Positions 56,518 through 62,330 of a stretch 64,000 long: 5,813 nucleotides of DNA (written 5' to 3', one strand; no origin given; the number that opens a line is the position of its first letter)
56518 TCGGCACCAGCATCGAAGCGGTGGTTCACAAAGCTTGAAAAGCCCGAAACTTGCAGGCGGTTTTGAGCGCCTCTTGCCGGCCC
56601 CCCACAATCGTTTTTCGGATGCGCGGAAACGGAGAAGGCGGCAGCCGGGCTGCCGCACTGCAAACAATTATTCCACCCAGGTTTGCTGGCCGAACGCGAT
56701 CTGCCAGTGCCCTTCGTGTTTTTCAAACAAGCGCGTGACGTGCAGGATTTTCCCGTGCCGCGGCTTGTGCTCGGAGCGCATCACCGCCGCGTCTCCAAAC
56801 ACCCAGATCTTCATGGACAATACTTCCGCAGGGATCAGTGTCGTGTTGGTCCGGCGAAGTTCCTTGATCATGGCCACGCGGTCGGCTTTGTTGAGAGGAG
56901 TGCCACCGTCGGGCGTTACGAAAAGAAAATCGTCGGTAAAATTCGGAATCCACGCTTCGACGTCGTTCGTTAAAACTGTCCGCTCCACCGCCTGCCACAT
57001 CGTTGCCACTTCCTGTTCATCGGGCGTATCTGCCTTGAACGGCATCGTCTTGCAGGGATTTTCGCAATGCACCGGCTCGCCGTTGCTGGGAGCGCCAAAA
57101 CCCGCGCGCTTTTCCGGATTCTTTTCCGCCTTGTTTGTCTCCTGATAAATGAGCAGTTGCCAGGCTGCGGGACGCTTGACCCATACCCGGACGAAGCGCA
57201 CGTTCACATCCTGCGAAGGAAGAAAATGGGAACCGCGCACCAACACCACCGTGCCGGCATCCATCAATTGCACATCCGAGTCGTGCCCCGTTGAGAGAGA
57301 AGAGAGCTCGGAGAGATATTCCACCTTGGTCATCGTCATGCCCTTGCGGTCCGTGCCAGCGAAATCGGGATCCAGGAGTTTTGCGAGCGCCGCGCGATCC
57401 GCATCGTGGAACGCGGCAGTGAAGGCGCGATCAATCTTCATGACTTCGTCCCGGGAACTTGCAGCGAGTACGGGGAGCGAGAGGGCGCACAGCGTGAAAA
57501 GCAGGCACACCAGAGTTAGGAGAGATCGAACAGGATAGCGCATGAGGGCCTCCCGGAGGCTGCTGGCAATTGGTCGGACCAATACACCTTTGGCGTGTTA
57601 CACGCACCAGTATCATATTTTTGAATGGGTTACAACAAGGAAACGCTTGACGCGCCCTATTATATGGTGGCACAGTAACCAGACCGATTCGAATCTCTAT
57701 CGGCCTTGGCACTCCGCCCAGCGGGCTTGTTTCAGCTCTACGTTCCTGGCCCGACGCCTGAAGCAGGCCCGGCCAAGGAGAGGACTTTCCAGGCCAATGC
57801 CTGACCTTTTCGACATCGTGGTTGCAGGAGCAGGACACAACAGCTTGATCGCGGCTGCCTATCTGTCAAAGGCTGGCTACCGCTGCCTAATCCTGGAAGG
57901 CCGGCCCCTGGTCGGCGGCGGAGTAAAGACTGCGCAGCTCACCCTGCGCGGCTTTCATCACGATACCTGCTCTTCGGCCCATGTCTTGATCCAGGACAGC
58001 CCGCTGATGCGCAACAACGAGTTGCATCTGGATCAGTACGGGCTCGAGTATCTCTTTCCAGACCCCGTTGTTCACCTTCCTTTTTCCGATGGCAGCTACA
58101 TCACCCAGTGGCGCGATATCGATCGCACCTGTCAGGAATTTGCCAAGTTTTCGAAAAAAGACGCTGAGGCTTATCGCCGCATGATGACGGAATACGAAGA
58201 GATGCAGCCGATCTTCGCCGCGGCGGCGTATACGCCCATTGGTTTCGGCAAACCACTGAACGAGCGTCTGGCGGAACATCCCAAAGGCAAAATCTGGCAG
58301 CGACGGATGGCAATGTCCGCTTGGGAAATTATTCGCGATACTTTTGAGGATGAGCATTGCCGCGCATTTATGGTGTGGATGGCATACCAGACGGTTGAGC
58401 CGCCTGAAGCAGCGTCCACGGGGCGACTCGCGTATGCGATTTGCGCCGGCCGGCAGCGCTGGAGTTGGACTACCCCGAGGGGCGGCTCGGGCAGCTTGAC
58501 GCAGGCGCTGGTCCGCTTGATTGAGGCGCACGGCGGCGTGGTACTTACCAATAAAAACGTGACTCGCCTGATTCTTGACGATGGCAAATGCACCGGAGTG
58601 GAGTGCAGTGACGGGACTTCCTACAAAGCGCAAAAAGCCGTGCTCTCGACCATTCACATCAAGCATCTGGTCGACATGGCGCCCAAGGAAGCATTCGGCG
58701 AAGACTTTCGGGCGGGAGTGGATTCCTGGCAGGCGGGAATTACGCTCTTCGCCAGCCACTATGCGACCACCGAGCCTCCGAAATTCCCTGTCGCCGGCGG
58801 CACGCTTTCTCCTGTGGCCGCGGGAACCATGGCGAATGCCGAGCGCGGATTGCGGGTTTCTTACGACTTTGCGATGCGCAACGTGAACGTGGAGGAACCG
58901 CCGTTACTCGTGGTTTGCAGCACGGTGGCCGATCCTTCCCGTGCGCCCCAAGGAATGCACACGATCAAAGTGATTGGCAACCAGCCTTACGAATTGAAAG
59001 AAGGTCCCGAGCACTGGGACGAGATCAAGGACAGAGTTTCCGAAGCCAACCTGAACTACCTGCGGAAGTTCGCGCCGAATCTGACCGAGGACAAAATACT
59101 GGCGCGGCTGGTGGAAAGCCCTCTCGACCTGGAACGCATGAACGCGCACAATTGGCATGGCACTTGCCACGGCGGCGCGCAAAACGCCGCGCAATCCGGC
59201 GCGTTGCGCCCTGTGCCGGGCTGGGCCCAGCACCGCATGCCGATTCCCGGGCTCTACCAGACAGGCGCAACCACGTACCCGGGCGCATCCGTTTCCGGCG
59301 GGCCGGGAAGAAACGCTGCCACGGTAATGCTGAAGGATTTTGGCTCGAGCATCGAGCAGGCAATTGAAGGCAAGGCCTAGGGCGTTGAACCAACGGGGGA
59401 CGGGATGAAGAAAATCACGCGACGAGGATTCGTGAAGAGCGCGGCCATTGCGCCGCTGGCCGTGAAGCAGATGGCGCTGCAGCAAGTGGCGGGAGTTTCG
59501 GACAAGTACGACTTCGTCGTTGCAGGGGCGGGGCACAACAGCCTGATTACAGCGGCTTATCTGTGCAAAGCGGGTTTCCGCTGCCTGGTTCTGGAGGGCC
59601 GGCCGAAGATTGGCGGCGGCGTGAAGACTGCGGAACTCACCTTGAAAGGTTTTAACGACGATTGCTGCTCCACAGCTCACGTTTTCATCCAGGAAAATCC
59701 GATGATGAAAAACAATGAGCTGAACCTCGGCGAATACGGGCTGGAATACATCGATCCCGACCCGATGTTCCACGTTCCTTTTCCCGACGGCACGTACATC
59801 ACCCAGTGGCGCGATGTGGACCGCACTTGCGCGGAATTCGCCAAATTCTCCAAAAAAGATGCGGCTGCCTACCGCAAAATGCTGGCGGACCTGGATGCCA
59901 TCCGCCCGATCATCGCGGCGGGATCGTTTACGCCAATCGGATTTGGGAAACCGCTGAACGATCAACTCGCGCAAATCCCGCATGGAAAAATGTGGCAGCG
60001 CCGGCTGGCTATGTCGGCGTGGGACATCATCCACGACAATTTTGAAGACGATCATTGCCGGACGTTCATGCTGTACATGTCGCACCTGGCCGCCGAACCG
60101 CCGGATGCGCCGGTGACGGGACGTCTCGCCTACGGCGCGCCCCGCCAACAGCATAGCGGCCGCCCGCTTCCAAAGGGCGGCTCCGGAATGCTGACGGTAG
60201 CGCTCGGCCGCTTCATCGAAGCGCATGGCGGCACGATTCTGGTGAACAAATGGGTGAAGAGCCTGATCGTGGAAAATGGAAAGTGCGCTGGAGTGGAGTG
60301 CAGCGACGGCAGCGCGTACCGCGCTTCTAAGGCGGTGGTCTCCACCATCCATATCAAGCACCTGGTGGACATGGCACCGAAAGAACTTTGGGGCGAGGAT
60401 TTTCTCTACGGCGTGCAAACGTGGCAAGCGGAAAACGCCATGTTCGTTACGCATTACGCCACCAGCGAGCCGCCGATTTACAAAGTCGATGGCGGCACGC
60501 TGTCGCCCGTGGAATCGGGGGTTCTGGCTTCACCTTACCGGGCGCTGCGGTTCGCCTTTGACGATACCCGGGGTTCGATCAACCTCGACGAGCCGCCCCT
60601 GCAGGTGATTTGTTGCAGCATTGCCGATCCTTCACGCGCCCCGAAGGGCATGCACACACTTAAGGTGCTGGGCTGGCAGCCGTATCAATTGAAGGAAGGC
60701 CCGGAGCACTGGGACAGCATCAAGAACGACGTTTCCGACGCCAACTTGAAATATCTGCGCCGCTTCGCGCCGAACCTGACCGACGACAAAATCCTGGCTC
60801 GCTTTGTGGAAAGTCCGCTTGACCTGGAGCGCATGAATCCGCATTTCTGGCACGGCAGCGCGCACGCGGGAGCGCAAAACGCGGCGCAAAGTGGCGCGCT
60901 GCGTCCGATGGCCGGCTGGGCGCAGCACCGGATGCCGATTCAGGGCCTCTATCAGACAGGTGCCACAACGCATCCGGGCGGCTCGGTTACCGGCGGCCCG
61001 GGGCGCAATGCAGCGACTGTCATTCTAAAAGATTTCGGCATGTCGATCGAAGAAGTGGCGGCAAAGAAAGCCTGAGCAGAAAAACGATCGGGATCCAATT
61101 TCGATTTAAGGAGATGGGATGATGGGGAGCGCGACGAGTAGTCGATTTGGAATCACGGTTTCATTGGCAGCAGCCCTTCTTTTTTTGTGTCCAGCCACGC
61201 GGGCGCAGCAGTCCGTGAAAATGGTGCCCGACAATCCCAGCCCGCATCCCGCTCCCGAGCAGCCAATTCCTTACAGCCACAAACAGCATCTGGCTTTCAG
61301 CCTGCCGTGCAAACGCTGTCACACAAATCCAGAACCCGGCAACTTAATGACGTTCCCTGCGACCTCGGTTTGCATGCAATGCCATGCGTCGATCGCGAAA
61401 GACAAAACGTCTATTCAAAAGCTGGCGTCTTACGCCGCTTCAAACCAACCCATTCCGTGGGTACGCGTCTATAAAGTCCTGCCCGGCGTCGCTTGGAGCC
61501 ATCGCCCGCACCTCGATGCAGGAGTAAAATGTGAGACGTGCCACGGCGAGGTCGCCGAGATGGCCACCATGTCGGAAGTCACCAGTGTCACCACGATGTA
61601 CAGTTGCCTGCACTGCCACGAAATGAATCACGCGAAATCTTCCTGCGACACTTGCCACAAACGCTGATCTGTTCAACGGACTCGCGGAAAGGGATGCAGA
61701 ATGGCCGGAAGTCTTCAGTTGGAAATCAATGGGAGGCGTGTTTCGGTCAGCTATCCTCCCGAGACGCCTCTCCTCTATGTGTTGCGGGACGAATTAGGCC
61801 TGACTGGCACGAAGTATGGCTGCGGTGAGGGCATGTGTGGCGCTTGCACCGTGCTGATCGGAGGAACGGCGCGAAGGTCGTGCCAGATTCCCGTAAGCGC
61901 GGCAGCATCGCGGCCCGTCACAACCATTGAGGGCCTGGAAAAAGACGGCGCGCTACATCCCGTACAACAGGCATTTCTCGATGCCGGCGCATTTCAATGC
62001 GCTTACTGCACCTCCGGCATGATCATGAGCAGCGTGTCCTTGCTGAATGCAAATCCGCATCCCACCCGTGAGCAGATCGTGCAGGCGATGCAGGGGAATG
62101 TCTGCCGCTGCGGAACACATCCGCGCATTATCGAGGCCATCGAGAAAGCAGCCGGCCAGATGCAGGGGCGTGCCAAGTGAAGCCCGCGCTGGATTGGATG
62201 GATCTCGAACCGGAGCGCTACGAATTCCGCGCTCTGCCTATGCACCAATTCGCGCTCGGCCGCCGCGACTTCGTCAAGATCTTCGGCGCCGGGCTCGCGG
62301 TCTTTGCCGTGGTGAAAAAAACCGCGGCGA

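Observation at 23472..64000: About 40-kb catabolic island for an unidentified substrate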

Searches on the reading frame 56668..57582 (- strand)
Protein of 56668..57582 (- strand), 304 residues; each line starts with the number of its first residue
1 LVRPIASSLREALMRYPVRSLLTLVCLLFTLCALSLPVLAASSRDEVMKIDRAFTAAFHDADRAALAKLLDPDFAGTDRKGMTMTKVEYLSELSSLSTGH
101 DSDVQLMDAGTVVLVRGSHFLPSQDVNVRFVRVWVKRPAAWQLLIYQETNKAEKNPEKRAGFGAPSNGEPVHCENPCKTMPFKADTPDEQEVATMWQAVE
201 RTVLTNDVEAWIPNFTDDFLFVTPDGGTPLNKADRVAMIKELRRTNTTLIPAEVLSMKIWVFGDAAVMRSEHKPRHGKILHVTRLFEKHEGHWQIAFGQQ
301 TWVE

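Call 7: search_protein_families(library=pfam, proteins=[window:56668-57582:-], max_evalue=0.001)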
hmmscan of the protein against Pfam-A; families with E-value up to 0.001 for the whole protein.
window:56668-57582:- (304 aa): 2 families
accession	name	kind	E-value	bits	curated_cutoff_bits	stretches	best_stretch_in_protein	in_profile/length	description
PF14534.12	DUF4440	-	4.8e-19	69.2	25.2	2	48-143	2-107/107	Domain of unknown function (DUF4440)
PF12680.13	SnoaL_2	-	0.00045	21.2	27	0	202-277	7-81/102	SnoaL-like domain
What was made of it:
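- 56668..57582 (-): Exported protein C with two DUF4440 domains. Call 7.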

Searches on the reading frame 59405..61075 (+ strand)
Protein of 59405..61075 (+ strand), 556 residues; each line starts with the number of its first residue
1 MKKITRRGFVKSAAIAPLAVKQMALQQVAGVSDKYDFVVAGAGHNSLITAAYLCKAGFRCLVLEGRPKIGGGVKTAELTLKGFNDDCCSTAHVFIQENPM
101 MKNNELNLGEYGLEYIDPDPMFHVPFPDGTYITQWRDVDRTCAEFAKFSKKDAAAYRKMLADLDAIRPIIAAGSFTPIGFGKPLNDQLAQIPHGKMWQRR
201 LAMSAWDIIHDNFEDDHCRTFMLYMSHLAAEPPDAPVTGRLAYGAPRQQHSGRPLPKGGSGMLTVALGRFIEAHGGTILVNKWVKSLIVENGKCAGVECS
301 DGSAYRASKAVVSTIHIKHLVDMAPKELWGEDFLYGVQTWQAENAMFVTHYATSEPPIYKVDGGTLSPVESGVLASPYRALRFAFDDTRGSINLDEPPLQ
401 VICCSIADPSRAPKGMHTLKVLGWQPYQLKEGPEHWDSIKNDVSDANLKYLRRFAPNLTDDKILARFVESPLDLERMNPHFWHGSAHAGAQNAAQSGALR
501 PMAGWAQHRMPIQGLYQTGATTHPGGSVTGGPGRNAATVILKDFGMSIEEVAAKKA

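Call 7: search_protein_families(library=pfam, proteins=[window:59405-61075:+], max_evalue=0.001)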
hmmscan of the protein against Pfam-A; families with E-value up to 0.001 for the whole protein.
window:59405-61075:+ (556 aa): 3 families
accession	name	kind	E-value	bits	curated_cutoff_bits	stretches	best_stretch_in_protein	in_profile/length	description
PF01593.30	Amino_oxidase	-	1.9e-14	54.3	19.8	1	47-531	4-431/443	Flavin containing amine oxidoreductase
PF13450.12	NAD_binding_8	-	2.3e-07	31.4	21.9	1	39-88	1-48/68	NAD(P)-binding Rossmann-like domain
PF01266.30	DAO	-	1e-05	25.7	27.9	0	36-72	1-37/353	FAD dependent oxidoreductase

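Call 31: search_protein_families(library=ncbifam, proteins=[window:59405-61075:+], max_evalue=1e-10)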
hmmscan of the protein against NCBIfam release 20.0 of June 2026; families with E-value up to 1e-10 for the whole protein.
window:59405-61075:+ (556 aa): 5 families
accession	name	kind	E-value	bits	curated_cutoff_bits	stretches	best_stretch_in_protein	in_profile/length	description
NF045689.1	BCarotKetCrtO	equivalog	4.2e-80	269.9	1000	1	34-543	3-538/563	beta-carotene ketolase CrtO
TIGR02734.1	crtI_fam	subfamily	4e-30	105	238.1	1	38-547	2-495/504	phytoene desaturase family protein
NF058655.1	CrtID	equivalog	3e-15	56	640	0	38-320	2-277/478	bifunctional phytoene desaturase/3,4-desaturase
NF045637.1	carotdesatCrtDProt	equivalog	5.4e-14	51.6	580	0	195-313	158-274/485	1-hydroxycarotenoid 3,4-desaturase CrtD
TIGR02730.1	carot_isom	equivalog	8e-13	48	586.9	0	251-528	219-474/493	carotenoid isomerase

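Call 79: find_related_loci(query=window:59405-61075:+, collection=metagenome_contigs, flank=10000)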
Query window:59405-61075:+ (556 aa) in metagenome_contigs; peptide patterns used: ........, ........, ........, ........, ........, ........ (x = any residue, [..] = any of these).
449 stretches matched a pattern; 439 encode a relative of the query (tblastn E <= 1e-3); the best 80 are kept; 80 distinct loci.
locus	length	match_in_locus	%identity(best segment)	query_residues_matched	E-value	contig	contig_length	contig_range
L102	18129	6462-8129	92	1-556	0e+0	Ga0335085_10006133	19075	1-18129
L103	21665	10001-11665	92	1-555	0e+0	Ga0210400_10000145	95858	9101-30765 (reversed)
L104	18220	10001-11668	92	1-556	0e+0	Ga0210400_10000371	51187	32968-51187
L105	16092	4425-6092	92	1-556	0e+0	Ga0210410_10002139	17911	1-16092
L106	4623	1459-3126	92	1-556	0e+0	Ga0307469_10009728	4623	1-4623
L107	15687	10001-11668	91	1-556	0e+0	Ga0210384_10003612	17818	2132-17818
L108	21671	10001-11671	91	1-556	0e+0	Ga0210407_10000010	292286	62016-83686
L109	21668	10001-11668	91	1-556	0e+0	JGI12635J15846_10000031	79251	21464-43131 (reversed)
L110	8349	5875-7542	92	1-556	0e+0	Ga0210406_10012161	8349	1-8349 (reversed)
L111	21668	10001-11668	91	1-556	0e+0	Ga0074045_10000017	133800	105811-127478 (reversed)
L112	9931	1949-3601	91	1-551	0e+0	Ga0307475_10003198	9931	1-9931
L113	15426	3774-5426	91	1-551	0e+0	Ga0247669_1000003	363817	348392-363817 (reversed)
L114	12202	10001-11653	91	1-551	0e+0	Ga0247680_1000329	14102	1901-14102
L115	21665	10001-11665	91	1-555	0e+0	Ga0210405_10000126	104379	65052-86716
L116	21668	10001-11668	91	1-556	0e+0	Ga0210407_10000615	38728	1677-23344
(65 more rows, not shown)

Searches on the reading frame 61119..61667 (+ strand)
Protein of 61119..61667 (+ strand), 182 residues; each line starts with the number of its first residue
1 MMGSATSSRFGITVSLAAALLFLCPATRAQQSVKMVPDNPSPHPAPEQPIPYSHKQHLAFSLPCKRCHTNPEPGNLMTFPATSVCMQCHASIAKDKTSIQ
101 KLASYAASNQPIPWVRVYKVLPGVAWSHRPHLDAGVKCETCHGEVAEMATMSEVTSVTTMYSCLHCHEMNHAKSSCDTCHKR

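Call 7: search_protein_families(library=pfam, proteins=[window:61119-61667:+], max_evalue=0.001)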
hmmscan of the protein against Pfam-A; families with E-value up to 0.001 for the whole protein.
window:61119-61667:+ (182 aa): 3 families
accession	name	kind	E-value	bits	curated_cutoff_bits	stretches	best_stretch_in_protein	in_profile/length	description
PF14522.11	Cytochrome_C7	-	3.1e-09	36.9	24.8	1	125-181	2-67/67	Cytochrome c7 and related cytochrome c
PF02085.21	Cytochrom_CIII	-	2.7e-07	31.3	22.9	1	31-98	3-64/101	Class III cytochrome C family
PF14537.11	Cytochrom_c3_2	-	9.7e-07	29.6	25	1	57-100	2-44/79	Cytochrome c3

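Call 40: search_protein_families(library=ncbifam, proteins=[window:61119-61667:+], max_evalue=0.000001)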
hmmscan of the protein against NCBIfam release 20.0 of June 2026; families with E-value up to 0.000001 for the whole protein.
window:61119-61667:+ (182 aa): 2 families
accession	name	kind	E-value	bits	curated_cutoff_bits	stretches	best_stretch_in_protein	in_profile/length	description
NF041781.1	mnquin_red_QrcA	equivalog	2.4e-18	66.4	180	1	47-181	28-174/174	menaquinone reductase multiheme cytochrome c subunit QrcA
TIGR04257.1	nanowire_3heme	domain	6.1e-09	35.9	40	0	123-181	12-75/75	c(7)-type cytochrome triheme domain-containing protein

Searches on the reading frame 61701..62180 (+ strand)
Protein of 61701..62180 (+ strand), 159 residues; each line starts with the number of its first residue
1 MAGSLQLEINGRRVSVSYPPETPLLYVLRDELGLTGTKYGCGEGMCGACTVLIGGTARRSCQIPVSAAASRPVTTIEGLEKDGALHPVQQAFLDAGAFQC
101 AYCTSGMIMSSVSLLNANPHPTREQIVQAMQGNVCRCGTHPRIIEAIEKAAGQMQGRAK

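Call 7: search_protein_families(library=pfam, proteins=[window:61701-62180:+], max_evalue=0.001)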
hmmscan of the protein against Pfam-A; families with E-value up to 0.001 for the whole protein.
window:61701-62180:+ (159 aa): 3 families
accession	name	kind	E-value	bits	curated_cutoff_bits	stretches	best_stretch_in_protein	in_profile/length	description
PF01799.25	Fer2_2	-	1.6e-30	105.5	30.3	1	75-148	1-75/75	[2Fe-2S] binding domain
PF00111.32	Fer2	-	3.8e-09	36.8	21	1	8-57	2-52/77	2Fe-2S iron-sulfur cluster binding domain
PF13085.11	Fer2_3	-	1.3e-06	28.8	27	1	39-81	50-91/107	2Fe-2S iron-sulfur cluster binding domain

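Call 40: search_protein_families(library=ncbifam, proteins=[window:61701-62180:+], max_evalue=0.000001)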
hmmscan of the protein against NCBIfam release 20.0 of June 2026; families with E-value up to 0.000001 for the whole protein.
window:61701-62180:+ (159 aa): 11 families
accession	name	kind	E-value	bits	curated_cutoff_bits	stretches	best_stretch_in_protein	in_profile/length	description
NF041020.1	glyceraldDH_gamma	equivalog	9.5e-49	165.1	290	1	5-155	13-163/164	glyceraldehyde dehydrogenase subunit gamma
NF043084.2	XdhC_XDHase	equivalog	1.7e-43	147.7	217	1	5-150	3-149/151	xanthine dehydrogenase subunit XdhC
NF045668.1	pterin_aldehy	equivalog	2e-43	148.6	1100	1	6-157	4-158/905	molybdopterin-dependent aldehyde oxidoreductase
TIGR03198.1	pucE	equivalog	2.3e-43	147.3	254.3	1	4-151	3-149/151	xanthine dehydrogenase subunit E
TIGR03311.1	Se_dep_XDH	equivalog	1.2e-42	146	830.45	1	6-156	2-149/848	selenium-dependent xanthine dehydrogenase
TIGR03193.1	4hydroxCoAred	equivalog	1.2e-42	145.4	257.8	1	5-151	2-148/148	4-hydroxybenzoyl-CoA reductase subunit gamma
NF008514.0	PRK11433.1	equivalog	3.1e-39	134.7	322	1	4-154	52-217/218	aldehyde dehydrogenase iron-sulfur subunit PaoA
TIGR02963.1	xanthine_xdhA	equivalog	1.2e-38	132.9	467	1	16-151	13-158/468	xanthine dehydrogenase small subunit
NF007387.0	PRK09908.1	equivalog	2.6e-34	117.9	212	1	5-150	9-155/159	xanthine dehydrogenase iron sulfur-binding subunit XdhC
TIGR02969.1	mam_aldehyde_ox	subfamily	3.2e-31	107.7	1912.3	1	6-148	4-158/1330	aldehyde oxidase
TIGR03313.1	Se_sel_red_Mo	hypoth_equivalog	4.7e-09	34.5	1101.9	1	42-153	36-147/951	molybdopterin-dependent oxidoreductase Mo/Fe-S-binding subunit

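Call 68: find_encoding_contigs(protein=window:61701-62180:+, flank=10000, max_places=3)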
Protein window:61701-62180:+ (159 aa): 24 contigs read that carry it; 3 places shown.
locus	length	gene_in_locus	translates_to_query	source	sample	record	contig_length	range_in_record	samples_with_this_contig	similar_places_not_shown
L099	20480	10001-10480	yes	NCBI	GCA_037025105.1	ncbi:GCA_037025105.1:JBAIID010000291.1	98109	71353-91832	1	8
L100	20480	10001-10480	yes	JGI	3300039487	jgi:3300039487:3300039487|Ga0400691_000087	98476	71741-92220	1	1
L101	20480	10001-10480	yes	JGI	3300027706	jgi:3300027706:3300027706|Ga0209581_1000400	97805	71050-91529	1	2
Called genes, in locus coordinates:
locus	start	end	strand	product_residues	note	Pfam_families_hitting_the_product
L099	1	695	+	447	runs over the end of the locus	PF00557:Peptidase_M24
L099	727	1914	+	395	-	PF00364:Biotin_lipoyl, PF25997:BSH_YhbJ (weak), PF02817:E3_binding, PF00198:2-oxoacid_dh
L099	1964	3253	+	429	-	PF00375:SDF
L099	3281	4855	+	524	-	PF01266:DAO (faint), PF01593:Amino_oxidase, PF13450:NAD_binding_8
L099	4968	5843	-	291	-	PF14534:DUF4440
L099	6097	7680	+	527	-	PF01266:DAO (faint), PF01593:Amino_oxidase, PF13450:NAD_binding_8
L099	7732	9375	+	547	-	PF01266:DAO (faint), PF13450:NAD_binding_8 (weak), PF01593:Amino_oxidase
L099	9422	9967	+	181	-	PF02085:Cytochrom_CIII (weak), PF14537:Cytochrom_c3_2 (faint), PF14522:Cytochrome_C7 (weak)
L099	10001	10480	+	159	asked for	PF00111:Fer2, PF13085:Fer2_3 (weak), PF01799:Fer2_2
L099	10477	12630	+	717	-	PF20256:MoCoBD_2, PF02738:MoCoBD_1, PF20256:MoCoBD_2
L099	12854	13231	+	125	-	PF13518:HTH_28 (weak)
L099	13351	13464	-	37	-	-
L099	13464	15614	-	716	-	PF00580:UvrD-helicase, PF13245:AAA_19 (weak), PF13361:UvrD_C, PF13538:UvrD_C_2 (faint)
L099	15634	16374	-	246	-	PF22187:DUF6946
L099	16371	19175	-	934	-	PF01555:N6_N4_Mtase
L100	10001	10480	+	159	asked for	PF00111:Fer2, PF13085:Fer2_3 (weak), PF01799:Fer2_2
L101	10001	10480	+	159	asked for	PF00111:Fer2, PF13085:Fer2_3 (weak), PF01799:Fer2_2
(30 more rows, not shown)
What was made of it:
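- Checked: An HTH_28/UvrD/methyltransferase/ResIII block follows (call 68).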
